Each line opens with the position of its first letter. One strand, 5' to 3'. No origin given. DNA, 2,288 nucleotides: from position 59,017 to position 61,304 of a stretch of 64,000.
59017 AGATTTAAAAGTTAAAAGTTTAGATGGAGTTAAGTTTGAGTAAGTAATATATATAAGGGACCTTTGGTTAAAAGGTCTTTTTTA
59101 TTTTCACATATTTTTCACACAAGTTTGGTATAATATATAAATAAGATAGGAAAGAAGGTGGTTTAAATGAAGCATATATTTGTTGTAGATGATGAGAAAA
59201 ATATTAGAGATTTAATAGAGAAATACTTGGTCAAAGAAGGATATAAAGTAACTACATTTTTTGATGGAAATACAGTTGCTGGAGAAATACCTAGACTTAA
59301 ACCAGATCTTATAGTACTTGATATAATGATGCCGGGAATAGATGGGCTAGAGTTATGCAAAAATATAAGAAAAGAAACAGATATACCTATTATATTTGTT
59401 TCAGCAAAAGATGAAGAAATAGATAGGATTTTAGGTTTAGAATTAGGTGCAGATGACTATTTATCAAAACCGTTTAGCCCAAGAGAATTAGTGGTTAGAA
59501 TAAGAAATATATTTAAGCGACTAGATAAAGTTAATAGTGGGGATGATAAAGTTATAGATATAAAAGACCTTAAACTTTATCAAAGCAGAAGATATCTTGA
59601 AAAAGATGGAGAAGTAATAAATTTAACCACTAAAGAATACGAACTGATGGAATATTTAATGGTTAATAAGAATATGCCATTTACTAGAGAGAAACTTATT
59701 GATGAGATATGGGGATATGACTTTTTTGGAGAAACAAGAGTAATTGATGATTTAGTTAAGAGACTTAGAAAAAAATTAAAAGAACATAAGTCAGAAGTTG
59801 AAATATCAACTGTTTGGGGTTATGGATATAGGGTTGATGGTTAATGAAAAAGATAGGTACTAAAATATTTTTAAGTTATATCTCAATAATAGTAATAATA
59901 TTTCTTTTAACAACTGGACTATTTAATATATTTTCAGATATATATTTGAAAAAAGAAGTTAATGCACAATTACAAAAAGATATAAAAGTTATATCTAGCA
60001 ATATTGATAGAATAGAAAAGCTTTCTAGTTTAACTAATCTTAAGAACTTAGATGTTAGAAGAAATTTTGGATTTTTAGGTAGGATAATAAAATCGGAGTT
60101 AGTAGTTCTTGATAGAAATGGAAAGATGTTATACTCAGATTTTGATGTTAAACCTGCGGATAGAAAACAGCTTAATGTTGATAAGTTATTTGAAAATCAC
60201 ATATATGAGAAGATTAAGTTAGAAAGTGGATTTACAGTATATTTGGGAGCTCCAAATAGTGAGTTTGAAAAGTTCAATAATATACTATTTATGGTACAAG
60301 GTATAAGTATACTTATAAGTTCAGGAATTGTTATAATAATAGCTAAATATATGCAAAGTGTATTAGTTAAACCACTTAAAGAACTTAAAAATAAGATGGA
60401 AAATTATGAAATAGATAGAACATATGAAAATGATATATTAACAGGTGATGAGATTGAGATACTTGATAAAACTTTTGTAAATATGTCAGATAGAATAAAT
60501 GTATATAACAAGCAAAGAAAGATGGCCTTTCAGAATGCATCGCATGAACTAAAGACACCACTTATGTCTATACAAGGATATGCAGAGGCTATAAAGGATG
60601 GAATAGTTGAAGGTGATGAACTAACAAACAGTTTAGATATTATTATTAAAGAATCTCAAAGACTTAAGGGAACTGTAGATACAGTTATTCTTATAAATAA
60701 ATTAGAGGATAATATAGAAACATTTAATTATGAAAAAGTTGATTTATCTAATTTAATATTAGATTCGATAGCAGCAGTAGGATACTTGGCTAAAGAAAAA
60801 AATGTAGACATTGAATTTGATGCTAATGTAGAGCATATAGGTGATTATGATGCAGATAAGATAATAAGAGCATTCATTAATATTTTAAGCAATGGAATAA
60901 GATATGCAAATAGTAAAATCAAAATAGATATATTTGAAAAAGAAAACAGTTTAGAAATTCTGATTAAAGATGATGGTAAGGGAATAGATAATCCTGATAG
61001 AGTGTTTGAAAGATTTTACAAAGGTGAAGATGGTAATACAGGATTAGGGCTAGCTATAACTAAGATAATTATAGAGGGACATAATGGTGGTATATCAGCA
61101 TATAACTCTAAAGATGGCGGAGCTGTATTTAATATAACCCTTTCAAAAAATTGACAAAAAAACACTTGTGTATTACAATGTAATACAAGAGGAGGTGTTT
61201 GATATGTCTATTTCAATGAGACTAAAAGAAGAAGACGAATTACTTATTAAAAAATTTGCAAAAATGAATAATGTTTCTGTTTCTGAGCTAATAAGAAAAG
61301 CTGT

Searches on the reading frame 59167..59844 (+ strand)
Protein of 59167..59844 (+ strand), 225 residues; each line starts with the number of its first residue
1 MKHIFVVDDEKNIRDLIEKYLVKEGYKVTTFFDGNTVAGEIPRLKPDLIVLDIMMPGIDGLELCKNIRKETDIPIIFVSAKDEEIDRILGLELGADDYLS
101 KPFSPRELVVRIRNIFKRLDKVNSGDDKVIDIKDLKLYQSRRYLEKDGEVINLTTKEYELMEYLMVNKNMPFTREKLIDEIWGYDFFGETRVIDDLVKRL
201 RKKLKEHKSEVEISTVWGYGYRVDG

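Call 63: search_protein_families(library=pfam, proteins=[window:59167-59844:+], max_evalue=0.0001)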
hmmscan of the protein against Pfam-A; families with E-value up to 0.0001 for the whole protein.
window:59167-59844:+ (225 aa): 2 families
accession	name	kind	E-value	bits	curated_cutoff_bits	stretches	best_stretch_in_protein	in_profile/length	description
PF00072.30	Response_reg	-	2.1e-32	112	30.2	1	4-112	1-110/111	Response regulator receiver domain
PF00486.34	Trans_reg_C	-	1.4e-25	89.6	26.2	1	148-222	1-76/77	Transcriptional regulatory protein, C terminal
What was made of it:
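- A second OmpR-type regulator and kinase pair lies in the window at 59167-61154 (call 63).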

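Call 86: search_protein_families(library=ncbifam, proteins=[window:59167-59844:+], max_evalue=1e-40)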
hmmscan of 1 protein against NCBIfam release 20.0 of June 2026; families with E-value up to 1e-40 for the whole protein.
window:59167-59844:+ (225 aa): 24 families
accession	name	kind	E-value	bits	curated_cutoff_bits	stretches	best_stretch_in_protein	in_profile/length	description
NF040534.1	resp_reg_YycF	equivalog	9e-66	221.4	340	1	2-222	1-226/231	response regulator YycF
NF045944.1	ResRegRpaBCyano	equivalog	1.5e-62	211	330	1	6-223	2-227/229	response regulator transcription factor RpaB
TIGR02154.1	PhoB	equivalog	5.1e-62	209.1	296.2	1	2-224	3-226/226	phosphate regulon transcriptional regulator PhoB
NF040689.1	MtrAB_MtrA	equivalog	7.3e-59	198.8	300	1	4-223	1-218/219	MtrAB system response regulator MtrA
NF007005.1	PRK09468.1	equivalog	9.8e-58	195.4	331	1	2-221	4-229/237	osmolarity response regulator transcription factor OmpR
NF008296.0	PRK11083.1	equivalog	1.4e-55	188.1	273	1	2-223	4-225/228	two-component system response regulator CreB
NF033117.2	vanR_ACDEGLN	exception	1.1e-54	185.4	350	1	4-223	1-225/226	VanR-ABDEGLN family response regulator transcription factor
NF007982.1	PRK10710.1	equivalog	1.8e-54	184.8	380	1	2-223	8-227/235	envelope stress response regulator BaeR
NF053854.1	RespRegPhoBBctds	equivalog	4e-54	183.3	270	1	4-222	1-223/225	two-component system response regulator PhoB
NF041733.1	resp_reg_CseB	equivalog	5.4e-52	176.4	350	1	3-223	2-226/228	two-component system response regulator CseB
NF033120.0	vanR_FM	exception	2.3e-51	174.7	460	1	4-225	6-231/231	vancomycin resistance response regulator transcription factor, VanR-F/VanR-M family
NF008034.0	PRK10766.1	equivalog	7.4e-51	172.9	275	1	2-221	3-224/231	two-component system response regulator TorR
NF041209.1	resp_regPieR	equivalog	2.6e-50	171.2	450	1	4-224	3-228/231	two component system response regulator PieR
TIGR01387.1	cztR_silR_copR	subfamily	1.9e-47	161.7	279.2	1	4-222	1-217/218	heavy metal response regulator transcription factor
NF051850.1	RespRegRprY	equivalog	8.2e-46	156.3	370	1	3-223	6-226/234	response regulator transcription factor RprY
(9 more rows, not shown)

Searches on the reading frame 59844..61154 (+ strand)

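Call 63: search_protein_families(library=pfam, proteins=[window:59844-61154:+], max_evalue=0.0001)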
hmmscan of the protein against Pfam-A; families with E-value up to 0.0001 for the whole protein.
window:59844-61154:+ (436 aa): 2 families
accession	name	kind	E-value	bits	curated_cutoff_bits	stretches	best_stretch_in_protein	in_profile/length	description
PF02518.31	HATPase_c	-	2.2e-17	63.9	26.4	1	336-434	2-108/111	Histidine kinase-, DNA gyrase B-, and HSP90-like ATPase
PF00512.31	HisKA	-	1e-14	54.7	26.9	1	226-289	3-65/66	His Kinase A (phospho-acceptor) domain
